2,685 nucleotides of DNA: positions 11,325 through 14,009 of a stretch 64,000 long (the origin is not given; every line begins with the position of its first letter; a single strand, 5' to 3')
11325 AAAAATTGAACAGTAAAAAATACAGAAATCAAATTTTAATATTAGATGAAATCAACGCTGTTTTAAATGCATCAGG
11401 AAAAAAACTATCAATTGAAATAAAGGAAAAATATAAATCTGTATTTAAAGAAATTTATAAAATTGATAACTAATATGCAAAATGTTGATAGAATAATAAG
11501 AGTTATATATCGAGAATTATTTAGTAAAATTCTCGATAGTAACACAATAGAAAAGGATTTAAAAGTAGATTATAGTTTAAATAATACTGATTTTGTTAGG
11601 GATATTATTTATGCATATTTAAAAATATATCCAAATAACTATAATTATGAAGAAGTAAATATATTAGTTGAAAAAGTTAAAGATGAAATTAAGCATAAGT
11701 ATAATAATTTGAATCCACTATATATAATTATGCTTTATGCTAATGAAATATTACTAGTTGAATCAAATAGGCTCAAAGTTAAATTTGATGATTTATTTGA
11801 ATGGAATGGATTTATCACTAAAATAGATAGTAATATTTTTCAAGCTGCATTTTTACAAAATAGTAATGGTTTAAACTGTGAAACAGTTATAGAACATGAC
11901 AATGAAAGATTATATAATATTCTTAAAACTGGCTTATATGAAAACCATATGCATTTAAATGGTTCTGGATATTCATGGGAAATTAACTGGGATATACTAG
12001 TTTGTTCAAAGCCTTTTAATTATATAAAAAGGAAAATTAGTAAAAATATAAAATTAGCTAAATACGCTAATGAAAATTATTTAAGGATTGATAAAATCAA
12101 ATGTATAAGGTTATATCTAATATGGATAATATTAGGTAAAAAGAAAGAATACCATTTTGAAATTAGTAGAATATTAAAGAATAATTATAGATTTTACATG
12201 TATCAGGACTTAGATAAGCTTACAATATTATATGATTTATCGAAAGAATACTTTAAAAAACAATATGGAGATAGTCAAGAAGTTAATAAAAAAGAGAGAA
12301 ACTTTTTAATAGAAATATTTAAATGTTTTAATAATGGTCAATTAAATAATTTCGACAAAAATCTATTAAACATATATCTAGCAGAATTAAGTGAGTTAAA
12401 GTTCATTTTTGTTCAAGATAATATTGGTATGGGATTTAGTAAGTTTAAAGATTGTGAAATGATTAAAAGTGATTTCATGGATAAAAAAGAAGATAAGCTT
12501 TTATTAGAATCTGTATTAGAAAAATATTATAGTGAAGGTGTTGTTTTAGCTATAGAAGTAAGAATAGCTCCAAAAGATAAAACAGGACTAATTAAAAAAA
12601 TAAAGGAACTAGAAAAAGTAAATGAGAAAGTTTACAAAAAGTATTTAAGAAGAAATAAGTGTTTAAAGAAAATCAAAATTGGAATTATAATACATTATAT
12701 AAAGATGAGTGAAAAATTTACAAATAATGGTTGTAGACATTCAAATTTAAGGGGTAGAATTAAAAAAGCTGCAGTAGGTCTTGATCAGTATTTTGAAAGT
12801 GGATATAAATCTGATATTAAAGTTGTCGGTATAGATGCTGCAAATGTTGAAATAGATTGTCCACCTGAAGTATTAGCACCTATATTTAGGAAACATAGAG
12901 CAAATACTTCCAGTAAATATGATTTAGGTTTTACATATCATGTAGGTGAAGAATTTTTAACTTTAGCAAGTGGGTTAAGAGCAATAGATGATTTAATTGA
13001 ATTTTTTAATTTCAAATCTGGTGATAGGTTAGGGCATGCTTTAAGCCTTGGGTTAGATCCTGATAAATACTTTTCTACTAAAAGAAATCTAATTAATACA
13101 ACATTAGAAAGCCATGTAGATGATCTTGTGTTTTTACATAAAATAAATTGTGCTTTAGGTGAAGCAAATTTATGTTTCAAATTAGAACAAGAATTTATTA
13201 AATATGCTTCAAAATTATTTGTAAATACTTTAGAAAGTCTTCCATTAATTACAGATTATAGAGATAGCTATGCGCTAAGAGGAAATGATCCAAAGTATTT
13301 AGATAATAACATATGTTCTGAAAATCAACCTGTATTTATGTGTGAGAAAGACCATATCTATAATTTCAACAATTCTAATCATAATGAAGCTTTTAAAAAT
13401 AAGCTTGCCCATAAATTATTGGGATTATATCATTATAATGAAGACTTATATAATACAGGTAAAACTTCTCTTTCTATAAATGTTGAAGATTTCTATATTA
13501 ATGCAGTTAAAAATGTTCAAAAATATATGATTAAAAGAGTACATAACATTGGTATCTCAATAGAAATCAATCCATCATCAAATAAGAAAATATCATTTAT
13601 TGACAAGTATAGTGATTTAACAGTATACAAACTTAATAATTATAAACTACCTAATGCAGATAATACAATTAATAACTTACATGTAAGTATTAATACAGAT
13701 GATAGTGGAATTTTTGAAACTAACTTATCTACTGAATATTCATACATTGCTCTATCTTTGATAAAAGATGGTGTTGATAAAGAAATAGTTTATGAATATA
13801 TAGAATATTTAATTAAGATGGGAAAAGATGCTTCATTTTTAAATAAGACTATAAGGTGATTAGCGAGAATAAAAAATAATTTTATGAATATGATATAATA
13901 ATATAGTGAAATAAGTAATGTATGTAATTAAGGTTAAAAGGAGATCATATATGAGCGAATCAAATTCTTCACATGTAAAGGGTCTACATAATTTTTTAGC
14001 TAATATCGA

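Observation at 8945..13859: RADAR-like two-gene module: ~840-aa P-loop NTPase coupled to a ~795-aa divergent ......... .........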

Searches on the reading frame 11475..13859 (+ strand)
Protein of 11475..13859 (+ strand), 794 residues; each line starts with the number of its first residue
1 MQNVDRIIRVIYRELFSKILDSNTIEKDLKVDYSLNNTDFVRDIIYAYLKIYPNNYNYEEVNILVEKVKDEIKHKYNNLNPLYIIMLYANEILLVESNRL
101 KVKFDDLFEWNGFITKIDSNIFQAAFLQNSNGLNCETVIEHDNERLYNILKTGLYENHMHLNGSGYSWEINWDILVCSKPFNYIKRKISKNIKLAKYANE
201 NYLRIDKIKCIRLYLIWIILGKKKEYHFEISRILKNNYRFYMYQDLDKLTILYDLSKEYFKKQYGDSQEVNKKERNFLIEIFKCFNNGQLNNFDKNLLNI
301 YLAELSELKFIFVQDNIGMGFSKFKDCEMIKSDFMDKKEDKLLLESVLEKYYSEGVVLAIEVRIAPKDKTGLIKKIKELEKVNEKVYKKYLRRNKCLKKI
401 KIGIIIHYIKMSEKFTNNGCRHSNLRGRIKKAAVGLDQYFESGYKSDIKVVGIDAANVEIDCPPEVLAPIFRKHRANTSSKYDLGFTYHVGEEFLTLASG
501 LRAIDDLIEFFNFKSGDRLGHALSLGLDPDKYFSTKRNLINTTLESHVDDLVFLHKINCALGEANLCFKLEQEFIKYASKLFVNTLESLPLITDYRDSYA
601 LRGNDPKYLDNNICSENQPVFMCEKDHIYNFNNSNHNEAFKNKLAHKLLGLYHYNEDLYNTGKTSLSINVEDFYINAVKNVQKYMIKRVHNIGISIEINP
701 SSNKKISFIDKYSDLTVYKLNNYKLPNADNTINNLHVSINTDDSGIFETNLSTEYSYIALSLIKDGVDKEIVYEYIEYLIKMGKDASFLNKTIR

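Call 7: search_protein_families(library=padloc, proteins=[window:11475-13856:+], max_evalue=0.01)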
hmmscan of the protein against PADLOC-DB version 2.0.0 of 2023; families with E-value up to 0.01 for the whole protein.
window:11475-13856:+ (794 aa): 3 families
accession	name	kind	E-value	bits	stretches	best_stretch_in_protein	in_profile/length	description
PDLC02219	RdrB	-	4.3e-25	86.2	2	452-560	503-617/914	-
PDLC02218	RdrB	-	7.7e-19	65.3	1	81-756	82-813/855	-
PDLC01908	CARF5--CARF_ADA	-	2.7e-09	34.5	1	684-791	485-583/605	-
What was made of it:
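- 11475..13859 (+): rdrB: 794-aa RADAR adenosine-nucleotide deaminase. PADLOC RdrB E=4e-25 and 8e-19 (call 7).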

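Call 8: search_protein_families(library=pfam, proteins=[window:11475-13856:+], max_evalue=0.01)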
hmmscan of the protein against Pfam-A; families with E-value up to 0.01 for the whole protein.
window:11475-13856:+ (794 aa): 1 family
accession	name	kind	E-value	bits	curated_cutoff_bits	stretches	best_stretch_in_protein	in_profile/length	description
PF00962.28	A_deaminase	-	6e-06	26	27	1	685-757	228-290/330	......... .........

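Call 10: search_protein_families(library=ncbifam, proteins=[window:11475-13856:+], max_evalue=1)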
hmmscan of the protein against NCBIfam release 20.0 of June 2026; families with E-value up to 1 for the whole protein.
window:11475-13856:+ (794 aa): 5 families
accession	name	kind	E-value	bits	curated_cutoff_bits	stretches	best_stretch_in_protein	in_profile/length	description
NF041744.1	RdrB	equivalog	2.5e-39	135.5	800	1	27-784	16-843/850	antiviral RADAR system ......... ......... RdrB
TIGR01430.1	aden_deam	equivalog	2e-06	27.1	216.55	1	684-759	223-288/323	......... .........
NF006848.0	PRK09358.1-3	equivalog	2.3e-05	23.8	426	1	683-760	222-289/325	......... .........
NF006847.0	PRK09358.1-2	equivalog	0.0011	17.8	412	1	421-524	154-235/364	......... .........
NF006854.0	PRK09358.3-1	equivalog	0.0028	16.8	530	1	685-764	235-303/344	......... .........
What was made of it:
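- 11475..13859 (+): NCBIfam RdrB E=2.5e-39, aa 27-784 against model positions 16-843 of 850 (call 10).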

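Call 12: search_solved_structures(query=window:11475-13856:+, max_evalue=10, show_alignments=2)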
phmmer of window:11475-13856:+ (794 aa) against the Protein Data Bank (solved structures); distinct sequences matched with E-value up to 10: 2.
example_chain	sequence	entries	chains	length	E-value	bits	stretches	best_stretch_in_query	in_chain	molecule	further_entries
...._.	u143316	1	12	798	1.5e-24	89.7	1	399-762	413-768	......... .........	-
8fnw_A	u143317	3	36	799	1.5e-24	89.7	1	399-762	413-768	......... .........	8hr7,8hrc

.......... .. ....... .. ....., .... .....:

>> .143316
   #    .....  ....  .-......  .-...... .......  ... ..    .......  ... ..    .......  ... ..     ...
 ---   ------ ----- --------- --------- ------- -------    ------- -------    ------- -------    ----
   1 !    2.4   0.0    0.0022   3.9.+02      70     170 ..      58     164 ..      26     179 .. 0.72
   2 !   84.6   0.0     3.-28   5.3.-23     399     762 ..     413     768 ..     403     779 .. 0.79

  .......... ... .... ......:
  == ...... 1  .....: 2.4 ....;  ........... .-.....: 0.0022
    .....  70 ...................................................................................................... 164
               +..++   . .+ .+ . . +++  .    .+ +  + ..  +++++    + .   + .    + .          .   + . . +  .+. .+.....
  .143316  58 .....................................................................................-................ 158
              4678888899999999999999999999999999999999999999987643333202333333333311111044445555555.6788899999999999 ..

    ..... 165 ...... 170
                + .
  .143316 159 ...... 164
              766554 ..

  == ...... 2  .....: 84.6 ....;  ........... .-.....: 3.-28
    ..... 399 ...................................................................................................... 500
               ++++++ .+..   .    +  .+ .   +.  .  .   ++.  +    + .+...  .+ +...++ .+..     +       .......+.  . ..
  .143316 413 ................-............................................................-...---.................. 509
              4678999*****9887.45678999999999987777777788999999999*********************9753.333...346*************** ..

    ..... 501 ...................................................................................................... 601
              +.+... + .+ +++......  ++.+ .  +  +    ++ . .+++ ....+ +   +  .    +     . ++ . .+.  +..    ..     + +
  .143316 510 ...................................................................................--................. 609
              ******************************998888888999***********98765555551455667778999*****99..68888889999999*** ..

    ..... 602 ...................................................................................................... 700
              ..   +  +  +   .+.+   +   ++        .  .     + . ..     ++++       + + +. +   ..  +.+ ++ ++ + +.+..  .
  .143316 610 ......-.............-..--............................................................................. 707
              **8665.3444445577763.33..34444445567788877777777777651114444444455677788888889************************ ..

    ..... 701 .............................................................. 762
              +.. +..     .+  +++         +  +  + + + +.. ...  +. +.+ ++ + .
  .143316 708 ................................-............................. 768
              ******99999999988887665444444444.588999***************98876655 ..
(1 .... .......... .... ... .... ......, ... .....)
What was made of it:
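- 11475..13859 (+): PDB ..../8FNW E=1.5e-24 (call 12).
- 13698..13703 (+): RdrB D742/D743, in NTDDSG. Aligned with E. coli D748/D749 (call 12).
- On RADAR (RdrA/RdrB): A single pairwise HMMER alignment places E-S-L opposite EEE (call 12).
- The acidic E595-E597 patch of the E. coli RdrB three-fold interface aligns with E-S-L here (call 12), so the dodecameric cage is not assured.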

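Call 18: find_homologous_proteins(query=window:11475-13856:+, max_evalue=0.00001)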
Query window:11475-13856:+ (794 aa): 139 proteins with E <= 0.00001 among 8000 candidates; the best 120 are listed.
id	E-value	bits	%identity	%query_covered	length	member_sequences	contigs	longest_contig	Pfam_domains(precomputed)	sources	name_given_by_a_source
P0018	0.0e+0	1770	100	100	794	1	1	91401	PF00962.29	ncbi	-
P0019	1.3e-200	687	45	99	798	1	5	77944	PF00962.29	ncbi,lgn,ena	-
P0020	1.5e-196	673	44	99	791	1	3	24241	PF00962.29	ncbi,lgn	ncbi:MAG: hypothetical protein R3Y09_08445 [Clostridia bacterium]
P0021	3.5e-180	619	43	100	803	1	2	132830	PF00962.29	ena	-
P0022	1.1e-178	614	41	99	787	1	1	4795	PF00962.29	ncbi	-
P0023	7.7e-175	602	41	100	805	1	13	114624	PF00962.29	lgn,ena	-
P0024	3.6e-172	593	39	99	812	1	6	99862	-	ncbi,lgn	ncbi:MAG: hypothetical protein R3Y06_00605 [Faecalibacterium sp.]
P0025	1.1e-159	552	39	98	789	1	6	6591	PF00962.29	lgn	-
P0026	6.8e-159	549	40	99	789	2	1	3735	PF00962.29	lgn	-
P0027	1.2e-153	532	40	99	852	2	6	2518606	PF00962.29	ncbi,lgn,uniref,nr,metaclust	ncbi:Adenosine/AMP deaminase [Carnobacterium iners]|uniref:Adenosine/AMP deaminase n=1 Tax=Carnobact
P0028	2.0e-150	521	39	100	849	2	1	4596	PF00962.29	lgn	-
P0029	3.7e-138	480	40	96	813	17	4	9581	PF00962.29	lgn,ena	-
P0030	7.7e-134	466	37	99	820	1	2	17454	PF00962.29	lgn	-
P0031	7.0e-128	446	38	99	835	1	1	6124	PF00962.29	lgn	-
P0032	2.8e-126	441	38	92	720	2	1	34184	PF00962.29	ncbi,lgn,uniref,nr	ncbi:adenosine/AMP deaminase-like protein [Breznakia blatticola]|uniref:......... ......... n=2 Tax=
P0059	1.2e-106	376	33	100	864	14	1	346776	PF00962.29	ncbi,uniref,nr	ncbi:hypothetical protein [Streptococcus suis]|uniref:hypothetical protein n=1 Tax=Streptococcus sui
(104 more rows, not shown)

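Call 33: find_related_loci(query=A2, collection=genome_contigs, flank=7000)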
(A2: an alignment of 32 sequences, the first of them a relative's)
Query A2 (794 aa) in genome_contigs; peptide patterns used: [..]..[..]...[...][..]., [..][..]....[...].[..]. (x = any residue, [..] = any of these).
600 stretches matched a pattern (row limit reached: there are more); 327 encode a relative of the query (tblastn E <= 1e-3); the best 80 are kept; 80 distinct loci.
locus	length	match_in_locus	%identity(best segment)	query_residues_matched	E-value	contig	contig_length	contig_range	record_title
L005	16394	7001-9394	45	1-789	0e+0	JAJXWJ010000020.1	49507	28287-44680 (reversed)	MAG: Bacillota bacterium isolate BP5.bin78 NODE_1045_length_49507_cov_6.434953, whole genome shotgun sequence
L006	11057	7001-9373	44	1-789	0e+0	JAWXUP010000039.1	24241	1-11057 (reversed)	MAG: Clostridia bacterium isolate FM_52_G117_V NODE_1118_length_24242_cov_4.293852, whole genome shotgun sequence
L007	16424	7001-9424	39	1-790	0e+0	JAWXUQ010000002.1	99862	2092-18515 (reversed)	MAG: Faecalibacterium sp. isolate FM_53_G117_V NODE_51_length_99863_cov_2.667372, whole genome shotgun sequence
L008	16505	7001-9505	35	1-791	3e-130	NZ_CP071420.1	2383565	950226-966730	Streptococcus sanguinis strain BCC03R chromosome, complete genome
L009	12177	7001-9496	36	1-791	8e-130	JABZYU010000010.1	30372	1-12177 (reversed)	MAG: Streptococcus sanguinis isolate JCVI_7_bin.18 NODE_10_length_30372_cov_3.231655, whole genome shotgun sequence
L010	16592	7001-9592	35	1-789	4e-129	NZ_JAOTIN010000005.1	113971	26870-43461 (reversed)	Streptococcus sp. CSL10205-OR2 NODE_5_length_113971_cov_410.201469, whole genome shotgun sequence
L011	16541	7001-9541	40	1-789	2e-164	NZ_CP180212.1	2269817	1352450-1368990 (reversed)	Carnobacterium sp. TMP28 isolate 11T.7.20.2 chromosome, complete genome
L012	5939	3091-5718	34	1-789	3e-118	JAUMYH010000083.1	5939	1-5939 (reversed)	MAG: Bacteroidota bacterium isolate S17M_Sa_15 NODE_4293_length_5939_cov_9.944086, whole genome shotgun sequence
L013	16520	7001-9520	33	3-789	3e-117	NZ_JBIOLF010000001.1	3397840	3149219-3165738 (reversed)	Enterococcus sp. DIV0756 scaffold00001, whole genome shotgun sequence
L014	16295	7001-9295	33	1-790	2e-105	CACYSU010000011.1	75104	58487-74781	MAG: uncultured Rhodospirillales bacterium isolate RUG12246 genome assembly, contig: RUG12246_asm_11, whole genome shotg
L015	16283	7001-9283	33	3-789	2e-105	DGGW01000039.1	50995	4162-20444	MAG TPA_asm: Alphaproteobacteria bacterium UBA3864 UBA3864_contig_33253, whole genome shotgun sequence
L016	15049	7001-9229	34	1-789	1e-103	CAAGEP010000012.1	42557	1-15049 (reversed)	MAG TPA_asm: Alphaproteobacteria bacterium, isolate HGM16788, WGS project CAAGEP010000000 data, contig: SRS476164_70_k11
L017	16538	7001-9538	34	3-791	3e-118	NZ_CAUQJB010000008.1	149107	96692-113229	MAG: uncultured Vagococcus sp. isolate ERR9968721_bin.21_MetaWRAP_v1.3_MAG ERZ21616006.37, whole genome shotgun sequence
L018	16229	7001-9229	32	1-789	8e-100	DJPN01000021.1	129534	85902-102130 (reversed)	MAG TPA_asm: Alphaproteobacteria bacterium UBA6411 UBA6411_contig_152, whole genome shotgun sequence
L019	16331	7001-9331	31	1-790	2e-104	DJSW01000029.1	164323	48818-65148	MAG TPA_asm: Alphaproteobacteria bacterium UBA6324 UBA6324_contig_124, whole genome shotgun sequence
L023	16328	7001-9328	29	84-794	8e-77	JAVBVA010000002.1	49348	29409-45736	MAG: Bacteroides sp. isolate EPI_MAG_00296 c_000000641873, whole genome shotgun sequence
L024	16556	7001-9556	29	1-788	7e-70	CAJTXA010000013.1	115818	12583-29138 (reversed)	MAG TPA_asm: uncultured Lachnospiraceae bacterium isolate MGBC114844 genome assembly, contig: MGBC114844.13, whole genom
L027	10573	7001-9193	29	88-762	5e-68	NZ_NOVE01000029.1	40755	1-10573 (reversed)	Prevotella sp. 885 NODE_29_length_40755_cov_59.4223, whole genome shotgun sequence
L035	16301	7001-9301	27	84-769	8e-62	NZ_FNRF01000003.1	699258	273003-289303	Xylanibacter ruminicola strain D31d, whole genome shotgun sequence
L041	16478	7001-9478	27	46-788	2e-60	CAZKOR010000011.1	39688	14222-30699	MAG TPA_asm: uncultured Bacteroides sp. isolate SRP199465_co1_387 genome assembly, contig: NODE_2189_length_39688_cov_10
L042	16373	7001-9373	26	1-764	3e-60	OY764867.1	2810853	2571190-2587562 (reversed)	MAG: Bacteroidaceae bacterium isolate b9fcebf5-9c00-40a7-8b78-c31007a54c8a genome assembly, chromosome: 1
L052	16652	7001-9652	25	1-788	1e-58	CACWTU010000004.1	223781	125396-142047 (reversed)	MAG: uncultured Bacteroidales bacterium isolate RUG10916 genome assembly, contig: RUG10916_asm_4, whole genome shotgun s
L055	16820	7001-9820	26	1-788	2e-57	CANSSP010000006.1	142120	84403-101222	MAG TPA_asm: uncultured Roseburia sp. isolate SRR15730548_bin.67_metawrap_v1.3_MAG genome assembly, contig: NODE.88_leng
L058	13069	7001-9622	33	1-762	2e-57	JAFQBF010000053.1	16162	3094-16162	MAG: Bacteroidaceae bacterium isolate RGIG1661 Goat_Cecum-1__c685, whole genome shotgun sequence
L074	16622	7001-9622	26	1-788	5e-55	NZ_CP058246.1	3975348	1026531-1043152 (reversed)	Flavobacterium sp. LPB0248 strain LPB248 chromosome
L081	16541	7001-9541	26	69-791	1e-53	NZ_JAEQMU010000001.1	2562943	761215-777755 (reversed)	Sphingobacterium tabacisoli strain h337T scaffold1, whole genome shotgun sequence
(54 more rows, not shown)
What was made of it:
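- Tried and rejected: I used the RdrB alignment instead (call 33).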

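Call 49: predict_structure(alignment_id=A4)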
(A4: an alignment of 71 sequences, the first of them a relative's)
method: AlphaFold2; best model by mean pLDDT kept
length: 794 residues; sequences in the alignment: 71
mean_pLDDT: 92.4   pTM: 0.93
mean pLDDT of the five models: 92.4, 92.4, 91.6, 91.5, 91.1
residues with pLDDT >= 90: 648; 70-90: 114; 50-70: 22; < 50: 10
segments of 3 or more residues with pLDDT < 50: 612-614
pLDDT, mean of each block of 10 residues (from residue 1): 88 95 93 97 97 94 97 96 97 92 96 94 94 80 97 97 92 91 77 83 90 95 85 91 90 90 65 91 97 97 96 82 90 89 94 96 97 97 96 96 97 89 95 96 95 95 96 91 95 96 98 97 96 95 98 98 98 98 94 98 89 50 73 94 94 95 97 98 98 97 91 93 87 92 95 98 97 98 96 52
secondary structure, 60 per line:
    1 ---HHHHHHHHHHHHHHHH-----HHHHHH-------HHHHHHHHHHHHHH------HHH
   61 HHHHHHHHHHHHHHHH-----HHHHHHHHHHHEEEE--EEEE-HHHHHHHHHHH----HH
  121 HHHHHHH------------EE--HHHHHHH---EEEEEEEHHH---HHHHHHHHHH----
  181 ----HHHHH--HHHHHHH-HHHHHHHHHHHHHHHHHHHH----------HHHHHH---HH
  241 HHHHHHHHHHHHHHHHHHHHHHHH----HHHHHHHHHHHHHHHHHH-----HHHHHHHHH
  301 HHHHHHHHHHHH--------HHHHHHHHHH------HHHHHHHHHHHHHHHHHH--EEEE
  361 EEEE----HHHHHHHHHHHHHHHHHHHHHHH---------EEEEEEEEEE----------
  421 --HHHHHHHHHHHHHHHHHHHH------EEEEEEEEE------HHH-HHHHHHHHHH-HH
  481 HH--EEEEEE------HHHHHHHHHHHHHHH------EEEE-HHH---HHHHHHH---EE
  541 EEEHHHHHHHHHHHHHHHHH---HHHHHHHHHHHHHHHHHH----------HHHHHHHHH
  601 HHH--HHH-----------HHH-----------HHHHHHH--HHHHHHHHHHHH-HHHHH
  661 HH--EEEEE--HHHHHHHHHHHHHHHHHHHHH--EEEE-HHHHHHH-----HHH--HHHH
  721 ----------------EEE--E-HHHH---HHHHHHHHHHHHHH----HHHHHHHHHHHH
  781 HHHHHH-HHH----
elements in order (helices of 4 or more, strands of 3 or more residues): H4-19 H25-30 H38-51 H58-76 H82-92 E93-96 E99-102 H104-114 H119-127 H144-150 E154-160 H167-176 H185-189 H192-198 H200-219 H230-235 H239-264 H269-286 H292-312 H321-330 H337-354 E357-364 H369-391 E401-410 H423-442 E449-457 H468-477 H479-482 E485-490 H497-511 E518-521 H529-535 E539-543 H544-560 H564-581 H592-603 H634-640 H643-654 H656-662 E665-669 H672-692 E695-698 H700-706 H717-720 E737-739 H744-747 H751-764 H769-786

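Call 52: fold_search(model_id=the predicted structure, library=pdb)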
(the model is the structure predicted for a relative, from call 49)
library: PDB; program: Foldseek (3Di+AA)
matches with E <= 10: 663; with E <= 0.001: 26
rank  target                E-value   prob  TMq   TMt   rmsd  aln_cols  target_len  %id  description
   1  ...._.                1.0e-26  1.00  0.69  0.71   6.6       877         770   18  Structure of RdrB from Escherichia coli RADAR defense system (released 2023-02-01)
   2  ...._D                1.2e-26  1.00  0.69  0.72   6.6       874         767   18  Structure of RdrB from Escherichia coli RADAR defense system (released 2023-02-01)
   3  8hr7_C                2.8e-25  1.00  0.73  0.74   6.0       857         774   19  Structure of RdrA-RdrB complex (released 2023-02-01)
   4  8hr7_K                3.7e-25  1.00  0.73  0.75   6.2       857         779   18  Structure of RdrA-RdrB complex (released 2023-02-01)
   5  8hr7_M                4.2e-25  1.00  0.72  0.73   6.2       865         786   19  Structure of RdrA-RdrB complex (released 2023-02-01)
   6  8hr7_E                1.6e-24  1.00  0.74  0.76   5.7       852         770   18  Structure of RdrA-RdrB complex (released 2023-02-01)
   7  8hr7_B                2.4e-24  1.00  0.73  0.74   5.9       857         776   18  Structure of RdrA-RdrB complex (released 2023-02-01)
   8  8hr7_F                2.1e-23  1.00  0.75  0.77   6.1       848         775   18  Structure of RdrA-RdrB complex (released 2023-02-01)
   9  8qch_H                1.0e-05  1.00  0.29  0.61   7.9       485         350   11  Human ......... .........-like protein in complex with compound AT8001 (released 2024-07-31)
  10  8qch_A                1.9e-05  1.00  0.28  0.61   8.0       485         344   12  Human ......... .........-like protein in complex with compound AT8001 (released 2024-07-31)
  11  3ou8_B                2.1e-05  1.00  0.28  0.65   6.7       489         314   12  The crystal structure of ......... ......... from Pseudomonas aeruginosa (released 2010-10-13)
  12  8qch_D                3.4e-05  1.00  0.29  0.61   8.0       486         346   11  Human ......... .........-like protein in complex with compound AT8001 (released 2024-07-31)
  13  3ewd                  6.0e-05  1.00  0.29  0.59   6.9       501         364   14  Crystal structure of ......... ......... mutant (delta Asp172) from Plasmodium vivax in complex with MT-coformycin (released 2009-09-22)
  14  2amx_B                9.2e-05  1.00  0.29  0.61   5.5       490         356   14  Crystal structure of Plasmodium Yoelii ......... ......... (PY02076) (released 2005-09-20)
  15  2pgf                  1.2e-04  1.00  0.30  0.63   6.8       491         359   14  Crystal structure of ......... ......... from Plasmodium vivax in complex with adenosine (released 2007-04-24)
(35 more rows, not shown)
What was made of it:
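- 11475..13859 (+): AF2 pLDDT 92; Foldseek top 8 are all E. coli RdrB, TM 0.69-0.77 (calls 49, 52).
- On RADAR (RdrA/RdrB): The full-length TM is 0.69-0.77 to RdrB, against TMq ≤0.31 to ADAs (call 52).
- Closest known: Cad1. Same: Cad1 structures appear among weak fold hits with TMq 0.23-0.28 (call 52).
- Closest known: Housekeeping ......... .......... Different: Structural coverage is limited to TMq ≤0.31 (call 52).
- RdrB fold: the model (pLDDT 92) matches E. coli RdrB at TM 0.69-0.77, against TMq ≤0.31 for ordinary deaminases (calls 49, 52).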
